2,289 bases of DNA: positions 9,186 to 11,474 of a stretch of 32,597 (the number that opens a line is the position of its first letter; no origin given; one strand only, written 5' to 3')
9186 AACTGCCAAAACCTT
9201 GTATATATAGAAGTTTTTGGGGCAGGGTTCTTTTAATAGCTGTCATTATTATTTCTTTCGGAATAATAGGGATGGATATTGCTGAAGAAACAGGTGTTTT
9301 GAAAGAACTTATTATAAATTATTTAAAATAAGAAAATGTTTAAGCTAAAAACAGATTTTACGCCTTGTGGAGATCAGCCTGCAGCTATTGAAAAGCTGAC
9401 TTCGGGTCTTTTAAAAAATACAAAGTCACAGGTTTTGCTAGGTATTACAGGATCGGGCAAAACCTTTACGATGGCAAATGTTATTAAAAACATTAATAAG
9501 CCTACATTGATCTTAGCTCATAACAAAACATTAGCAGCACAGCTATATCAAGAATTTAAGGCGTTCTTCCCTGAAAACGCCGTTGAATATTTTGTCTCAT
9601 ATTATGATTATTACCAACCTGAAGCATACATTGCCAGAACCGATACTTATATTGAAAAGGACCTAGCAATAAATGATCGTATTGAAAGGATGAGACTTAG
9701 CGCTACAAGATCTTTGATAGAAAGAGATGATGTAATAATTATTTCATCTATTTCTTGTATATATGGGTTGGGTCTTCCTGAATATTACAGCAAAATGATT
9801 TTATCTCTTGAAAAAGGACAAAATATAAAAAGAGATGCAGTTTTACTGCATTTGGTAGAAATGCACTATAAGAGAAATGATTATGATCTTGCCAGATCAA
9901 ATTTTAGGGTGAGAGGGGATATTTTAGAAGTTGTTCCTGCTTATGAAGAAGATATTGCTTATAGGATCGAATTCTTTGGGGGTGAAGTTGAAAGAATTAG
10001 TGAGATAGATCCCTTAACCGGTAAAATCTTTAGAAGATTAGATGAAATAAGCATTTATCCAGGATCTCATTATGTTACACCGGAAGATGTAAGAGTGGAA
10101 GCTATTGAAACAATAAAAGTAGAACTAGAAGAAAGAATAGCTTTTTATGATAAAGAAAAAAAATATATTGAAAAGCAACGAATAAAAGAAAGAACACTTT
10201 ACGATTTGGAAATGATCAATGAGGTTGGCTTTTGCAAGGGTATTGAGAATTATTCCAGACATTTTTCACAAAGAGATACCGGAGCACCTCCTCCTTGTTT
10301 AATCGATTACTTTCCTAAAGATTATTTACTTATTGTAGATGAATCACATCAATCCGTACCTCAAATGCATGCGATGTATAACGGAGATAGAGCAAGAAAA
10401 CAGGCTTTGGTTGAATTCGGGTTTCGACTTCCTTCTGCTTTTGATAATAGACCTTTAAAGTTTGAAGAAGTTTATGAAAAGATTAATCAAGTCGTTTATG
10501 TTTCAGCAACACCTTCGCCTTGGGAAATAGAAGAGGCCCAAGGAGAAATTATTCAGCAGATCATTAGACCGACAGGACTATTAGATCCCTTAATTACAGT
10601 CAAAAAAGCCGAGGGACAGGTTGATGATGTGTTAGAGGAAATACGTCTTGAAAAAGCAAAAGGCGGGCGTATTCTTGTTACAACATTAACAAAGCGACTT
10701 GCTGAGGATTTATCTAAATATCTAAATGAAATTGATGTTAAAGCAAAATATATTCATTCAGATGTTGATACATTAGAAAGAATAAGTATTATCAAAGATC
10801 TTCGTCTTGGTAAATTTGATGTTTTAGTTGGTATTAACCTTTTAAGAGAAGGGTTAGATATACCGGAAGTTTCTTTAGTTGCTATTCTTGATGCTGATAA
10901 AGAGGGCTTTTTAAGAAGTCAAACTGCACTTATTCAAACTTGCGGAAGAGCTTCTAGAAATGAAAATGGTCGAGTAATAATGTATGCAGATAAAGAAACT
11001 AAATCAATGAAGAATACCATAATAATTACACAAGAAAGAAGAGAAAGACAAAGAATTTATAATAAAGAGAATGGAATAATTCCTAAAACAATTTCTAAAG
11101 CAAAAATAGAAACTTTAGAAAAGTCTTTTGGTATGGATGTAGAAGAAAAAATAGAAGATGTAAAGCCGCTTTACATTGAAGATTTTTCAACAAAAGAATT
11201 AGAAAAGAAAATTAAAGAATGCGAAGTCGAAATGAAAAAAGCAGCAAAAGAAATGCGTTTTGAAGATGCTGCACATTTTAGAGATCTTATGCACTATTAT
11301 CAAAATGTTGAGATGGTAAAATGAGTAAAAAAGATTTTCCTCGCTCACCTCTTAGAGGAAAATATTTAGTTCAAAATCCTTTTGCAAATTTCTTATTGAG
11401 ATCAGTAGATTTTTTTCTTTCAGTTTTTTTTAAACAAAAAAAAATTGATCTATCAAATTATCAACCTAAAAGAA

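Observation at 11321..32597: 21-gene heptose-centred glycan locus in an apparently chlamydial genome, with no exporter, polymerase, ligase or priming transferase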

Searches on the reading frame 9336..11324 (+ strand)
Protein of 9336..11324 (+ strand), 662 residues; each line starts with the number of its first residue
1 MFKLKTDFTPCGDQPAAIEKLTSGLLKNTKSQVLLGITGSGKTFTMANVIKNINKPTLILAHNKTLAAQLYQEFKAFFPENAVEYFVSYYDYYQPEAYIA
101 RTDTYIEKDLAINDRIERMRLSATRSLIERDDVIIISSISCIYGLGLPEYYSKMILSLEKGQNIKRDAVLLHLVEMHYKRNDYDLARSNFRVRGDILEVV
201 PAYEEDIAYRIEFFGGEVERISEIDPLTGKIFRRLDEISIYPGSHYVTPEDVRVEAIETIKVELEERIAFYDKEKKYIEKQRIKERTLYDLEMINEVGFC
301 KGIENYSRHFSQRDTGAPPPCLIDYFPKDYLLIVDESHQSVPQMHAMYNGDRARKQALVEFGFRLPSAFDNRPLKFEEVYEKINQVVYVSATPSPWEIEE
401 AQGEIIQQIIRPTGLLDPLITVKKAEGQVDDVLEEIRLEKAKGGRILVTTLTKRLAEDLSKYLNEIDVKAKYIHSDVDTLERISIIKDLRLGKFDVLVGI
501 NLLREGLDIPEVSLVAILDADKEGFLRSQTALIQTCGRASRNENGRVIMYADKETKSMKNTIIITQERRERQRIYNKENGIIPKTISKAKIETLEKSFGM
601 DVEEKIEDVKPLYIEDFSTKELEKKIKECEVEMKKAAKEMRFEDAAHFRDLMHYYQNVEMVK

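Call 7: search_protein_families(library=pfam, proteins=[window:9336-11324:+], max_evalue=0.01)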
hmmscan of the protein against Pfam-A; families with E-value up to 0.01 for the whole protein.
window:9336-11324:+ (662 aa): 9 families
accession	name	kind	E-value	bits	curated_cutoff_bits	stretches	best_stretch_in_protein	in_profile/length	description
PF17757.6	UvrB_inter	-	3.9e-33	113.9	22.9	1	156-246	1-91/91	UvrB interaction domain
PF00271.37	Helicase_C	-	4e-20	72.5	23.5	1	431-542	4-109/110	Helicase conserved C-terminal domain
PF12344.14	UvrB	-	2.7e-15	56.4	27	1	549-589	1-41/43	Ultra-violet resistance protein B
PF04851.21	ResIII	-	8.8e-14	52.2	22.5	1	13-83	7-82/164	Type III restriction enzyme, res subunit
PF00270.35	DEAD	-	3.5e-07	30.6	26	1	14-82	4-73/167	DEAD/DEAH box helicase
PF02151.25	UVR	-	3.3e-06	27.1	21.5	1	623-652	1-30/36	UvrB/uvrC motif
PF13604.12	AAA_30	-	0.00039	20.7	27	0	16-74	8-66/191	AAA domain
PF18766.7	SWI2_SNF2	-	0.0045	17.1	26.7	0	14-80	2-74/221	SWI2/SNF2 ATPase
PF12775.13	AAA_7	-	0.0092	16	25.8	0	18-59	22-63/181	P-loop containing dynein motor region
